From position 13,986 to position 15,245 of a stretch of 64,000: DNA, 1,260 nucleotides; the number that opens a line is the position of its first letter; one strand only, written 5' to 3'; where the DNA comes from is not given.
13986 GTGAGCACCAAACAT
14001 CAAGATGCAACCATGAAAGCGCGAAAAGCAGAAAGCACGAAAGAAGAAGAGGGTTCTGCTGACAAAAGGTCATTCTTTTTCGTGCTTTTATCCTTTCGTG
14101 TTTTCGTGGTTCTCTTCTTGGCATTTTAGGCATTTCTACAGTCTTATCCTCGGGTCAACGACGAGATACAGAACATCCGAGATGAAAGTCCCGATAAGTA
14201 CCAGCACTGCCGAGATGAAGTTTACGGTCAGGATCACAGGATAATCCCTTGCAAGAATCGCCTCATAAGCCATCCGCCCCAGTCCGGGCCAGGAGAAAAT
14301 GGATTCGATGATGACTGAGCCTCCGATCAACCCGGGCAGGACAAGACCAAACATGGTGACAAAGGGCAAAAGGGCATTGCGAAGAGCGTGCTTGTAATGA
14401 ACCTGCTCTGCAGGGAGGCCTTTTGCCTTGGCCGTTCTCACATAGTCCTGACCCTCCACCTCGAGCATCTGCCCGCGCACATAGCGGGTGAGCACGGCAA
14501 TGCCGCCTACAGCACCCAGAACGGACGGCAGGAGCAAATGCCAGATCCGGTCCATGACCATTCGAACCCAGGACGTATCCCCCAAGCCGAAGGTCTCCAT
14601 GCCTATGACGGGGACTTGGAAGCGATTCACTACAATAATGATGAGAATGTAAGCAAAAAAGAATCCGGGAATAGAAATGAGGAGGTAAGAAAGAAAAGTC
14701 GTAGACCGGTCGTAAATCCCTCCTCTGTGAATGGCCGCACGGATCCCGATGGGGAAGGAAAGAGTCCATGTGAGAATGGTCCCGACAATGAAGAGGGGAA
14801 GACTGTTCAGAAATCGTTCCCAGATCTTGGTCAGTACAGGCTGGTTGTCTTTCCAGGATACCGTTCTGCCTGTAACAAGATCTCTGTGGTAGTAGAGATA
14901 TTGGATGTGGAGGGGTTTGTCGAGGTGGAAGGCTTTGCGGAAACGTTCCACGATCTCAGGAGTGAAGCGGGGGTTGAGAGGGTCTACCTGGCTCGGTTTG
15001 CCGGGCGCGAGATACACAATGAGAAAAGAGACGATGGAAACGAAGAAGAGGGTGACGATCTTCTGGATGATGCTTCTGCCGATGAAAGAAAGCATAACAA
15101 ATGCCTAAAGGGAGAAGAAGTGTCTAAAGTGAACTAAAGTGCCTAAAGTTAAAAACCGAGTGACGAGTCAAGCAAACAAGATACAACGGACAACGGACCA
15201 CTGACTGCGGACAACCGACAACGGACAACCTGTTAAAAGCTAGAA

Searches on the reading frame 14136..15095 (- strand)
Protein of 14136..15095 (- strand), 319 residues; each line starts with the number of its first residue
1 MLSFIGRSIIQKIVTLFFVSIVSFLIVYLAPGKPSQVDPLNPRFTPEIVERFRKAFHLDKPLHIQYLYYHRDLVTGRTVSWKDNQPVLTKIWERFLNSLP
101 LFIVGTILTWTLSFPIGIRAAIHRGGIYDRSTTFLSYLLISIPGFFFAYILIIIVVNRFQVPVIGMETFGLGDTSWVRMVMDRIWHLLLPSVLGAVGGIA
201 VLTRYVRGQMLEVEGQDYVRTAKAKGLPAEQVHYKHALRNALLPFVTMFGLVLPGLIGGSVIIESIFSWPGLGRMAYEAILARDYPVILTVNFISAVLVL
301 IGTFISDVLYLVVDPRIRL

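Call 36: find_encoding_contigs(protein=window:14136-15095:-, flank=4000, max_places=8)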
Protein window:14136-15095:- (319 aa): 22 contigs read that carry it; 8 places shown.
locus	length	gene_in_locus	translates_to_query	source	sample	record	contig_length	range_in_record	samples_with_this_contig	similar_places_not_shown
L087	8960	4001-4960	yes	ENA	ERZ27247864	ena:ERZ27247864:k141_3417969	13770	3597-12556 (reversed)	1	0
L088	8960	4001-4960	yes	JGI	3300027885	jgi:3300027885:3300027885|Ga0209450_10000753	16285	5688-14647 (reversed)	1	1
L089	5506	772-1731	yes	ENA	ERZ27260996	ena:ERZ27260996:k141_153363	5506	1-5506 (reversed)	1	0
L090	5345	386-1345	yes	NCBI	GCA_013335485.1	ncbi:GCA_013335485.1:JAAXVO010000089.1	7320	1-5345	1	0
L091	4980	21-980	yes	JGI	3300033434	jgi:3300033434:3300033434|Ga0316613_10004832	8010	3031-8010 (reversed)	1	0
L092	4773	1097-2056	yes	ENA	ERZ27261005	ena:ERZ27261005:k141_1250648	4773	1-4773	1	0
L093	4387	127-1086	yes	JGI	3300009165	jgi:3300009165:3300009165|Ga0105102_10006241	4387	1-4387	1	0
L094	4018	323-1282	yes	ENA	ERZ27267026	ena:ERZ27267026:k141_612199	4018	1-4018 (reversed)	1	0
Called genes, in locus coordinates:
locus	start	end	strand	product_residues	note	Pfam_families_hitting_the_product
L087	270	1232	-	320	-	PF10343:Q_salvage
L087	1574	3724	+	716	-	PF00496:SBP_bac_5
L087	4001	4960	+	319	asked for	PF19300:BPD_transp_1_N, PF00528:BPD_transp_1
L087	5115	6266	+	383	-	PF12911:OppC_N, PF00528:BPD_transp_1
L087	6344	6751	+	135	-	PF13366:PDDEXK_3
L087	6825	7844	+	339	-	PF00005:ABC_tran, PF13304:AAA_21 (weak), PF08352:oligo_HPY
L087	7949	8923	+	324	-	PF00005:ABC_tran, PF02463:SMC_N (faint), PF13304:AAA_21 (faint), PF08352:oligo_HPY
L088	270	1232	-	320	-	PF10343:Q_salvage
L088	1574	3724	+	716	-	PF00496:SBP_bac_5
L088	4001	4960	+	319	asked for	PF19300:BPD_transp_1_N, PF00528:BPD_transp_1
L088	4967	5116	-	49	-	-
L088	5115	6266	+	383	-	PF12911:OppC_N, PF00528:BPD_transp_1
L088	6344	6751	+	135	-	PF13366:PDDEXK_3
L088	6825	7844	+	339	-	PF00005:ABC_tran, PF13304:AAA_21 (weak), PF08352:oligo_HPY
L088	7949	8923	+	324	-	PF00005:ABC_tran, PF02463:SMC_N (faint), PF13304:AAA_21 (faint), PF08352:oligo_HPY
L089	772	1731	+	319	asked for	PF19300:BPD_transp_1_N, PF00528:BPD_transp_1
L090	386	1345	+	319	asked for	PF19300:BPD_transp_1_N, PF00528:BPD_transp_1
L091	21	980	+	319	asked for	PF19300:BPD_transp_1_N, PF00528:BPD_transp_1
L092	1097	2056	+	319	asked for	PF19300:BPD_transp_1_N, PF00528:BPD_transp_1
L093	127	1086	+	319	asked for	PF19300:BPD_transp_1_N, PF00528:BPD_transp_1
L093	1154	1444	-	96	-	-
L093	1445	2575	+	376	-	PF12911:OppC_N, PF00528:BPD_transp_1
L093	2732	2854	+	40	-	-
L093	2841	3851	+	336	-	PF00005:ABC_tran, PF13304:AAA_21 (weak), PF08352:oligo_HPY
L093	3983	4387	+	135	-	?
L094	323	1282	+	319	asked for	PF19300:BPD_transp_1_N, PF00528:BPD_transp_1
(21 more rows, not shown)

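Call 49: search_protein_families(library=ncbifam, proteins=[L087:6344-6751:+])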
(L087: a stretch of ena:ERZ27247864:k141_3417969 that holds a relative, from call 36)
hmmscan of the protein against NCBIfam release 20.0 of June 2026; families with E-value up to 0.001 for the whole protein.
L087:6344-6751:+ (135 aa): 1 family
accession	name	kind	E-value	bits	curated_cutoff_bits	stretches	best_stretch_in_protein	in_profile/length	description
TIGR04256.1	GxxExxY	subfamily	5e-43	146.2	35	1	21-134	2-116/116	GxxExxY protein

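Call 50: search_protein_families(library=pfam, proteins=[L087:6344-6751:+])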
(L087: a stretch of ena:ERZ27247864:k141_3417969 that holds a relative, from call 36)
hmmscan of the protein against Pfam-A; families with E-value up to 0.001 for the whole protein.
L087:6344-6751:+ (135 aa): 1 family
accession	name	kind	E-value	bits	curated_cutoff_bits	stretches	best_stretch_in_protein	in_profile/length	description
PF13366.12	PDDEXK_3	-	1.3e-40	138.9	22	1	20-133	2-117/117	PD-(D/E)XK nuclease superfamily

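Call 54: find_homologous_proteins(query=L087:6344-6748:+, max_evalue=1e-10)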
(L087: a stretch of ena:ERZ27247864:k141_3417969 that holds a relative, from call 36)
Query L087:6344-6748:+ (135 aa): 7928 proteins with E <= 1e-10 among 8000 candidates; the best 120 are listed.
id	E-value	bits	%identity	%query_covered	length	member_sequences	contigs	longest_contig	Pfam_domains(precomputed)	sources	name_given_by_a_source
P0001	1.3e-78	279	99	100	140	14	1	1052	PF13366.13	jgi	jgi:GxxExxY protein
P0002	1.7e-71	256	88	100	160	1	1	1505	PF13366.13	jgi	jgi:GxxExxY protein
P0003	3.5e-71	255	87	100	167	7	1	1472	PF13366.13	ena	-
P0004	3.5e-70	252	90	100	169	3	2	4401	PF13366.13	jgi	jgi:GxxExxY protein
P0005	4.2e-70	252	88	100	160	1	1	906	PF13366.13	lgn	-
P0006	8.2e-70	251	86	100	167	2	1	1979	PF13366.13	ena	-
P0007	1.1e-69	251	87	100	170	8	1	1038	PF13366.13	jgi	jgi:GxxExxY protein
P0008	1.1e-69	251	84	100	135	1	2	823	PF13366.13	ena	-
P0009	1.5e-67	244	83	100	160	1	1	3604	PF13366.13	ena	-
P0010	3.4e-67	243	84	100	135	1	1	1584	PF13366.13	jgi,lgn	-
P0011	1.7e-65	237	83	100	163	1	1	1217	PF13366.13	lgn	-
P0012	2.1e-65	237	82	100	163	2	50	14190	PF13366.13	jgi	jgi:GxxExxY protein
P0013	2.2e-64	233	80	100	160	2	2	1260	PF13366.13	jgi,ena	-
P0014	2.4e-64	233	80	100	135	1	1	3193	PF13366.13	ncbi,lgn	-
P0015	2.2e-63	230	79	100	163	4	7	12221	PF13366.13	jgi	jgi:GxxExxY protein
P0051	2.3e-53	198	76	93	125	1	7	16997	PF13366.13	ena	-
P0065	8.1e-53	196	74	89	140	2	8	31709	PF13366.13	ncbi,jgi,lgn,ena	-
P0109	1.1e-51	192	70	93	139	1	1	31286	PF13366.13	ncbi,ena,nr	ncbi:MAG: GxxExxY protein [Desulfobacterales bacterium]|nr:GxxExxY protein [Desulfobacterales bacter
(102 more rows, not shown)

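Call 55: find_encoding_contigs(protein=P0012, flank=1500, max_places=10)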
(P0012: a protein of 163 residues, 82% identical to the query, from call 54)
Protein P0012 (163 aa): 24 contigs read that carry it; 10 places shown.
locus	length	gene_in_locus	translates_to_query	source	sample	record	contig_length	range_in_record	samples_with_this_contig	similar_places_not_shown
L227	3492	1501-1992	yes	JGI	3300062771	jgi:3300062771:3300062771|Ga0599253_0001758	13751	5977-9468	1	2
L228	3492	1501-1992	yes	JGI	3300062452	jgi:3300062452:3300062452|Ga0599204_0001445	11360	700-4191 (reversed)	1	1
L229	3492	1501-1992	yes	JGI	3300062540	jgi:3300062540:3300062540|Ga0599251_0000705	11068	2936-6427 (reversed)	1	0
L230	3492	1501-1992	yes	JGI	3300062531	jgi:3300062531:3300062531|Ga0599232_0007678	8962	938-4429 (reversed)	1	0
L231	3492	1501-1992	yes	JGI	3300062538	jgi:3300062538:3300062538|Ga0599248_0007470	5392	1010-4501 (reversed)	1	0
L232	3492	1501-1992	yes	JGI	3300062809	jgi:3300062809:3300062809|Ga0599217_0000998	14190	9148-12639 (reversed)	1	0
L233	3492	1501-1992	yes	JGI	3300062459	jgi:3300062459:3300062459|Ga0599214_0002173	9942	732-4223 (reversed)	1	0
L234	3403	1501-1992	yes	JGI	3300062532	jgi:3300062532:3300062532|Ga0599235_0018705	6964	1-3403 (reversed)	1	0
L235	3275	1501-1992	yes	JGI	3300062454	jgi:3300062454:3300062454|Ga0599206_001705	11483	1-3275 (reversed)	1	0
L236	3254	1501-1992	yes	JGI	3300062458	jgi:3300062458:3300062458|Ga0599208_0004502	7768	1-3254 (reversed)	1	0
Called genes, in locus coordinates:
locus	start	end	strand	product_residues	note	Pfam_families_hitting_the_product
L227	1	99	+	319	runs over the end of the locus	PF19300:BPD_transp_1_N, PF00528:BPD_transp_1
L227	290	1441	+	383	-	PF12911:OppC_N, PF00528:BPD_transp_1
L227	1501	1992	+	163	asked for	PF13366:PDDEXK_3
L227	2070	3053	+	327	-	PF00005:ABC_tran, PF13304:AAA_21 (faint), PF08352:oligo_HPY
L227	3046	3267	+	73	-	-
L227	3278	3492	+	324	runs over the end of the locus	PF02463:SMC_N (weak), PF00005:ABC_tran, PF13304:AAA_21 (faint), PF08352:oligo_HPY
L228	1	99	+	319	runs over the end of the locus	PF19300:BPD_transp_1_N, PF00528:BPD_transp_1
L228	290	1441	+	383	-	PF12911:OppC_N, PF00528:BPD_transp_1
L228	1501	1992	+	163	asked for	PF13366:PDDEXK_3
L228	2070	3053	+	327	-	PF00005:ABC_tran, PF13304:AAA_21 (faint), PF08352:oligo_HPY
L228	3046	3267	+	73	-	-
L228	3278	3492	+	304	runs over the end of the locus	?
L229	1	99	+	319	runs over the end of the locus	PF19300:BPD_transp_1_N, PF00528:BPD_transp_1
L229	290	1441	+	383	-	PF12911:OppC_N, PF00528:BPD_transp_1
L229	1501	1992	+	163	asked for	PF13366:PDDEXK_3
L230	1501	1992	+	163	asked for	PF13366:PDDEXK_3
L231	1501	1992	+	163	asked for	PF13366:PDDEXK_3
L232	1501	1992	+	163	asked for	PF13366:PDDEXK_3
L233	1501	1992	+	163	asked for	PF13366:PDDEXK_3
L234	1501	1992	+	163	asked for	PF13366:PDDEXK_3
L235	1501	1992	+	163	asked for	PF13366:PDDEXK_3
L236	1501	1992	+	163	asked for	PF13366:PDDEXK_3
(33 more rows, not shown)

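Call 58: find_encoding_contigs(protein=P0065, flank=700, max_places=5)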
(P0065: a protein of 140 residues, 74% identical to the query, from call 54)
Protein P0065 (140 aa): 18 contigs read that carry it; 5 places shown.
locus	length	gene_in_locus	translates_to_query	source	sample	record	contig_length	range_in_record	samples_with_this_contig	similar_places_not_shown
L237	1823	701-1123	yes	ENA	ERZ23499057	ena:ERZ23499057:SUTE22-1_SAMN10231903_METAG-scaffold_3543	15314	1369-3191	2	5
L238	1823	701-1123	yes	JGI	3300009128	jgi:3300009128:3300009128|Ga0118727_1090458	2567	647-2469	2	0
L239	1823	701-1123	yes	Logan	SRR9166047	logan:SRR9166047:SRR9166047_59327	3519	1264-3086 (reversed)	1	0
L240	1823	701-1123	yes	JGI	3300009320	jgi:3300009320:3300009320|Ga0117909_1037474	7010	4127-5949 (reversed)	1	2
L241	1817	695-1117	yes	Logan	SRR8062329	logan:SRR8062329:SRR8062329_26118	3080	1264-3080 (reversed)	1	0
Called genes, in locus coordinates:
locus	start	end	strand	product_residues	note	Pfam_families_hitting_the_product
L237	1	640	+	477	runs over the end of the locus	PF02934:GatB_N, PF02637:GatB_Yqey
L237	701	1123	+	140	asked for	PF13366:PDDEXK_3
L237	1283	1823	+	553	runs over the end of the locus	PF09710:Trep_dent_lipo (faint), PF01839:FG-GAP (faint), PF13517:FG-GAP_3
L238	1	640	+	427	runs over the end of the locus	?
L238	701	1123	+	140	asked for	PF13366:PDDEXK_3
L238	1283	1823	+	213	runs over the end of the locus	?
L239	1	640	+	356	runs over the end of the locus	?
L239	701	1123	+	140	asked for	PF13366:PDDEXK_3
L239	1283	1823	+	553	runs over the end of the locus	PF09710:Trep_dent_lipo (faint), PF01839:FG-GAP (faint), PF13517:FG-GAP_3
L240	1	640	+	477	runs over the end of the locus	PF02934:GatB_N, PF02637:GatB_Yqey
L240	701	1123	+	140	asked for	PF13366:PDDEXK_3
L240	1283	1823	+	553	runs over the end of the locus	PF09710:Trep_dent_lipo (faint), PF01839:FG-GAP (faint), PF13517:FG-GAP_3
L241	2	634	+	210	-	?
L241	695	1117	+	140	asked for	PF13366:PDDEXK_3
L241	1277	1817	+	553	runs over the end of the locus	PF09710:Trep_dent_lipo (faint), PF01839:FG-GAP (faint), PF13517:FG-GAP_3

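Call 59: find_encoding_contigs(protein=P0109, flank=700, max_places=3)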
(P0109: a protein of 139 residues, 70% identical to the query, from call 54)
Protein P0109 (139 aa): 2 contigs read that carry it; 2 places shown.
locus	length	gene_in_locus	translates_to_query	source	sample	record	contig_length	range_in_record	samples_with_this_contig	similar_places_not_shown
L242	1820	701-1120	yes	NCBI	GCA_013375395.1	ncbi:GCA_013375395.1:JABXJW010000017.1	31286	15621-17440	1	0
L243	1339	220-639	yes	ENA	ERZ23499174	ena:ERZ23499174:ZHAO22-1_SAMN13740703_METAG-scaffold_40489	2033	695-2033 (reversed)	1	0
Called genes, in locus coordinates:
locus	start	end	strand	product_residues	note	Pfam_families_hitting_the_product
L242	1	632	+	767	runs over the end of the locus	-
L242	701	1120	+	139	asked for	PF13366:PDDEXK_3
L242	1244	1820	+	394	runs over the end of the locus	-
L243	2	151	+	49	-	?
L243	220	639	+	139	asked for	PF13366:PDDEXK_3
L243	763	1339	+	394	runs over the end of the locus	-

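Call 60: find_encoding_contigs(protein=P0051, flank=700, max_places=5)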
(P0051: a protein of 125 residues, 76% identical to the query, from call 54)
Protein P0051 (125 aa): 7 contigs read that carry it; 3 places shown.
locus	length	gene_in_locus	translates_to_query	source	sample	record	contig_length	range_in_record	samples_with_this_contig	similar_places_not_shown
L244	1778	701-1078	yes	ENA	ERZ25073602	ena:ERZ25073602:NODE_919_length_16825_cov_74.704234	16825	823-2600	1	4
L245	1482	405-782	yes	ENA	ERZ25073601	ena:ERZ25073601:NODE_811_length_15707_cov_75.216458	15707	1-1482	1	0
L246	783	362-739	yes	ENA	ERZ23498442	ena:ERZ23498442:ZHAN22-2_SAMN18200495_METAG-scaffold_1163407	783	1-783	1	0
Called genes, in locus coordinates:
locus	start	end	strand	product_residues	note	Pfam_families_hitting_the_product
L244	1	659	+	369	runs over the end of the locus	PF00155:Aminotran_1_2, PF01041:DegT_DnrJ_EryC1, PF01053:Cys_Met_Meta_PP, PF01212:Beta_elim_lyase (weak), PF00266:Aminotran_5 (weak)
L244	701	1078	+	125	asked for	PF13366:PDDEXK_3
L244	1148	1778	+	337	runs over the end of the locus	PF00106:adh_short (weak), PF01073:3Beta_HSD, PF01370:Epimerase, PF02719:Polysacc_synt_2, PF04321:RmlD_sub_bind, PF07993:NAD_binding_4, PF16363:GDP_Man_Dehyd, PF13460:NAD_binding_10, +1 more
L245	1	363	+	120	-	?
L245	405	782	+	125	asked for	PF13366:PDDEXK_3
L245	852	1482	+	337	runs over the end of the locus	PF00106:adh_short (weak), PF01073:3Beta_HSD, PF01370:Epimerase, PF02719:Polysacc_synt_2, PF04321:RmlD_sub_bind, PF07993:NAD_binding_4, PF16363:GDP_Man_Dehyd, PF13460:NAD_binding_10, +1 more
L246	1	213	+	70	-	?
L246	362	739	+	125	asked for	PF13366:PDDEXK_3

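Call 87: search_dna_similar(query=L087:6344-6748:+, collection=plasmids, mode=protein, max_rows=25, rows=spread)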
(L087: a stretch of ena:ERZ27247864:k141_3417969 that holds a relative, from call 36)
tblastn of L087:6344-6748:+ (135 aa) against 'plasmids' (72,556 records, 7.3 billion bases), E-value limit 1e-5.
Records with a match: 8; places in all: 10; records where one place covers at least 80% of the query: 7.
Best place of each record, by identity: <60% 8.
By first word of the organism name: Fusobacteria 1; Persicobacter 1; Bacteroides 1; Gemmatirosa 1; Bernardetia 1; Treponema 1; Sphingomonas 1; Prevotella 1.
By predicted mobility (MOB-suite, as given by PLSDB): non-mobilizable 8.
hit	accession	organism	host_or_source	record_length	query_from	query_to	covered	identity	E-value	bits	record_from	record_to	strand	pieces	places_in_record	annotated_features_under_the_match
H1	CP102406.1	Fusobacteria bacterium ZRK30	pure culture,cold seep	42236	8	134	94%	40.9%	9e-22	96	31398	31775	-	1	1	GxxExxY protein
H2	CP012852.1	Persicobacter sp. JZB09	cell culture,soil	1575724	8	135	95%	39.1%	2e-23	100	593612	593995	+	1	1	none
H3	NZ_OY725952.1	Bacteroides finegoldii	-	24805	20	134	85%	43.2%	1e-21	96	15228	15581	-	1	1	GxxExxY protein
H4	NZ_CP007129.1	Gemmatirosa kalamazoonensis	-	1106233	20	134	85%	41.7%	6e-18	86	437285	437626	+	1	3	record has no annotation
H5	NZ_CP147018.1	Bernardetia sp. Wsw4-3y2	Red alga,Red algae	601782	12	123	83%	42.1%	8e-18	85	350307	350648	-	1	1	GxxExxY protein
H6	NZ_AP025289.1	Treponema saccharophilum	-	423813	18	133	86%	39.3%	3e-16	81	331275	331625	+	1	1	GxxExxY protein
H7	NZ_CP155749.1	Sphingomonas parapaucimobilis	Chinese cabbage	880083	12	135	92%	34.6%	3e-16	81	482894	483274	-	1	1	GxxExxY protein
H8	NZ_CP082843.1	Prevotella nigrescens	-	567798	25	128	77%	37.1%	1e-11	67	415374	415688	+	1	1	GxxExxY protein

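Call 88: get_annotated_region(hit=H1, flank=400)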
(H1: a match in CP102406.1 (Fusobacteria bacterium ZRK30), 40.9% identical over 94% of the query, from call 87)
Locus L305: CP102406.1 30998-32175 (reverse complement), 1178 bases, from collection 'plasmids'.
description: Fusobacteria bacterium ZRK30 plasmid pZRK30-1, complete sequence
organism: Fusobacteria bacterium ZRK30 (NCBI taxid 2970471)
taxonomy: Bacteria; Fusobacteriota; ; ; ; ; Fusobacteria bacterium ZRK30
host: -; source: pure culture,cold seep; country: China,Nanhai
typing (MOB-suite, as given by PLSDB): non-mobilizable
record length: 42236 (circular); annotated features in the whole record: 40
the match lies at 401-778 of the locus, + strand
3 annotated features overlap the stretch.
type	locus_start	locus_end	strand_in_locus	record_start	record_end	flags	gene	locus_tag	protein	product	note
CDS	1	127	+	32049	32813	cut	-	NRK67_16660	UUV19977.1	ATP-binding protein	-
CDS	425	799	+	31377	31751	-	-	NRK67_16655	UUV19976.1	GxxExxY protein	-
CDS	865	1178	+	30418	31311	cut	-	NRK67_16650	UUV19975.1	metal-dependent hydrolase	-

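Call 89: get_annotated_region(hit=H2, flank=400)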
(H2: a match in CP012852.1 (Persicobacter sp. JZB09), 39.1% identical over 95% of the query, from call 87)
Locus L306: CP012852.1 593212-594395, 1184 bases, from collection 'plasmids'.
description: Persicobacter sp. JZB09 plasmid JZB09-Plasmid1, complete sequence
organism: Persicobacter sp. JZB09 (NCBI taxid 1085624)
taxonomy: Bacteria; Bacteroidota; Cytophagia; Cytophagales; Persicobacteraceae; Persicobacter; Persicobacter sp. JZB09
host: -; source: cell culture,soil; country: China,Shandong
typing (MOB-suite, as given by PLSDB): non-mobilizable
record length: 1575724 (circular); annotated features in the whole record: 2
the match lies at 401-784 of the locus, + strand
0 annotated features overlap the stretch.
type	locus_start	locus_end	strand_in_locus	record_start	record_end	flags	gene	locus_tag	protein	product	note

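Call 90: get_annotated_region(hit=H5, flank=400)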
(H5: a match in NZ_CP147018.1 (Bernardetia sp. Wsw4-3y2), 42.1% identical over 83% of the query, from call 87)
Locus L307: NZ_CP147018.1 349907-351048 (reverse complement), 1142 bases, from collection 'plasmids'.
description: Bernardetia sp. Wsw4-3y2 plasmid plasmd1, complete sequence
organism: Bernardetia sp. Wsw4-3y2 (NCBI taxid 3127471)
taxonomy: Bacteria; Bacteroidota; Cytophagia; Cytophagales; Bernardetiaceae; Bernardetia; Bernardetia sp. Wsw4-3y2
host: -; source: Red alga,Red algae; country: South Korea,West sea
typing (MOB-suite, as given by PLSDB): non-mobilizable
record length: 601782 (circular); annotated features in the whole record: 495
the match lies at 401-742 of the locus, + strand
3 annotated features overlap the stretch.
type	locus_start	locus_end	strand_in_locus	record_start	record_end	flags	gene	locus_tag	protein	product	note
CDS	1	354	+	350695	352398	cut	ade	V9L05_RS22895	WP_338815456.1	adenine deaminase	GO:0006168 - adenine salvage [Evidence IEA]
CDS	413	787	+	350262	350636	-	-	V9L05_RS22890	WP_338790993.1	GxxExxY protein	-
CDS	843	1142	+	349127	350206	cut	-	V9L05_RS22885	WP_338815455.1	mannose-1-phosphate guanylyltransferase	-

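Call 91: get_annotated_region(hit=H4, flank=400)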
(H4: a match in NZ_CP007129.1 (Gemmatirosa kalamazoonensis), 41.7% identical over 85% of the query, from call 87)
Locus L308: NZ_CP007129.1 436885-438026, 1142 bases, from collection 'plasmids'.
description: Gemmatirosa kalamazoonensis strain KBS708 plasmid 1, complete sequence
organism: Gemmatirosa kalamazoonensis (NCBI taxid 861299)
taxonomy: Bacteria; Gemmatimonadota; Gemmatimonadia; Gemmatimonadales; Gemmatimonadaceae; Gemmatirosa; Gemmatirosa kalamazoonensis
host: -; source: -; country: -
typing (MOB-suite, as given by PLSDB): non-mobilizable
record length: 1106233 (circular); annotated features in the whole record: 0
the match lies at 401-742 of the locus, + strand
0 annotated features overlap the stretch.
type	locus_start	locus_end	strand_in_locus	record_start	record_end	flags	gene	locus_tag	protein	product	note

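Call 93: get_annotated_region(hit=H3, flank=300)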
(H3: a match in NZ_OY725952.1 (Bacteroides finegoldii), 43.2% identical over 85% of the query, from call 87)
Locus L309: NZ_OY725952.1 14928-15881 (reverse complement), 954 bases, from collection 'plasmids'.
description: Bacteroides finegoldii strain Bacteroides finegoldii TSDC17.2-1.1 plasmid 50, complete sequence
organism: Bacteroides finegoldii (NCBI taxid 338188)
taxonomy: Bacteria; Bacteroidota; Bacteroidia; Bacteroidales; Bacteroidaceae; Bacteroides; Bacteroides finegoldii
host: -; source: -; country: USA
typing (MOB-suite, as given by PLSDB): non-mobilizable
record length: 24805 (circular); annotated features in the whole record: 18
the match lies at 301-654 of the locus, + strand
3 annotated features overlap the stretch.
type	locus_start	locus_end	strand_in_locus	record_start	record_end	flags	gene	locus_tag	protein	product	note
CDS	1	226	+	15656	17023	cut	radA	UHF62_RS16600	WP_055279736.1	DNA repair protein RadA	GO:0006281 - DNA repair [Evidence IEA]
CDS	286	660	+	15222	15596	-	-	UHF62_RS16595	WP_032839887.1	GxxExxY protein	-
CDS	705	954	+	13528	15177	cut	-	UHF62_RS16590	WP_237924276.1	FAD-dependent protein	-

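Call 94: get_annotated_region(hit=H6, flank=300)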
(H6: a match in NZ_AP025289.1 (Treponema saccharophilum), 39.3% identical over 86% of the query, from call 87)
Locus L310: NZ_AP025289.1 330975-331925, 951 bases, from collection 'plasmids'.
description: Treponema saccharophilum strain JCM 32279 plasmid pTS1, complete sequence
organism: Treponema saccharophilum (NCBI taxid 165)
taxonomy: Bacteria; Spirochaetota; Spirochaetia; Spirochaetales; Treponemataceae; Treponema; Treponema saccharophilum
host: -; source: -; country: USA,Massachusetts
typing (MOB-suite, as given by PLSDB): non-mobilizable
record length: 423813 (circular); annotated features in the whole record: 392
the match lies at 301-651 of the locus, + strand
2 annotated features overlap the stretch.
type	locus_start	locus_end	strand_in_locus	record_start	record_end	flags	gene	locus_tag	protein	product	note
CDS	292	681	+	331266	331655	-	-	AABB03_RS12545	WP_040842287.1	GxxExxY protein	-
CDS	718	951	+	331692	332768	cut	-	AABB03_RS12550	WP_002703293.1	Fic family protein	-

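Call 95: get_annotated_region(hit=H7, flank=300)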
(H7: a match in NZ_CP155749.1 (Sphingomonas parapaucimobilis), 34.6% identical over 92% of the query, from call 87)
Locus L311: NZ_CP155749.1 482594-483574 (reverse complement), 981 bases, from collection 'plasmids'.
description: Sphingomonas parapaucimobilis strain YK209 plasmid unnamed1, complete sequence
organism: Sphingomonas parapaucimobilis (NCBI taxid 28213)
taxonomy: Bacteria; Pseudomonadota; Alphaproteobacteria; Sphingomonadales; Sphingomonadaceae; Sphingomonas; Sphingomonas parapaucimobilis
host: -; source: Chinese cabbage; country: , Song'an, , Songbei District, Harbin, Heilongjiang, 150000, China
typing (MOB-suite, as given by PLSDB): non-mobilizable
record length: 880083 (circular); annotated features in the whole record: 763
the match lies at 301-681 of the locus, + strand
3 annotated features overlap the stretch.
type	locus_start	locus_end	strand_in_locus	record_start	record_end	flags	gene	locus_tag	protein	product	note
CDS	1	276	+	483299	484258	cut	fabD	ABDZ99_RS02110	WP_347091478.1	ACP S-malonyltransferase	GO:0006633 - fatty acid biosynthetic process [Evidence IEA]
CDS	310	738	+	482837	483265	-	-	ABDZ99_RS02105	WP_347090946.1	GxxExxY protein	-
CDS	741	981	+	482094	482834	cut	fabG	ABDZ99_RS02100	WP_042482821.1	3-oxoacyl-[acyl-carrier-protein] reductase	GO:0006633 - fatty acid biosynthetic process [Evidence IEA]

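Call 96: get_annotated_region(hit=H8, flank=300)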
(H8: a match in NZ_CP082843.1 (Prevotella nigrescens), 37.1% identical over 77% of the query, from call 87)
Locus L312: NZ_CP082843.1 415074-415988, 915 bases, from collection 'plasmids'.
description: Prevotella nigrescens strain FDAARGOS_1486 plasmid unnamed, complete sequence
organism: Prevotella nigrescens (NCBI taxid 28133)
taxonomy: Bacteria; Bacteroidota; Bacteroidia; Bacteroidales; Prevotellaceae; Prevotella; Prevotella nigrescens
host: -; source: -; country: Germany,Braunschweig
typing (MOB-suite, as given by PLSDB): non-mobilizable; mating-pair formation MPF_T
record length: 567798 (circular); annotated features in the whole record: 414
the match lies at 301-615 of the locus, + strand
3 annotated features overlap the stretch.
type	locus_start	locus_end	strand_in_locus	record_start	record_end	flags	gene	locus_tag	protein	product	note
CDS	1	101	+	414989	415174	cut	-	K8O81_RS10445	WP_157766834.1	hypothetical protein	-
CDS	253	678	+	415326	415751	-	-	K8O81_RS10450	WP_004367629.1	GxxExxY protein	-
CDS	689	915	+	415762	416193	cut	-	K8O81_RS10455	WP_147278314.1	hypothetical protein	-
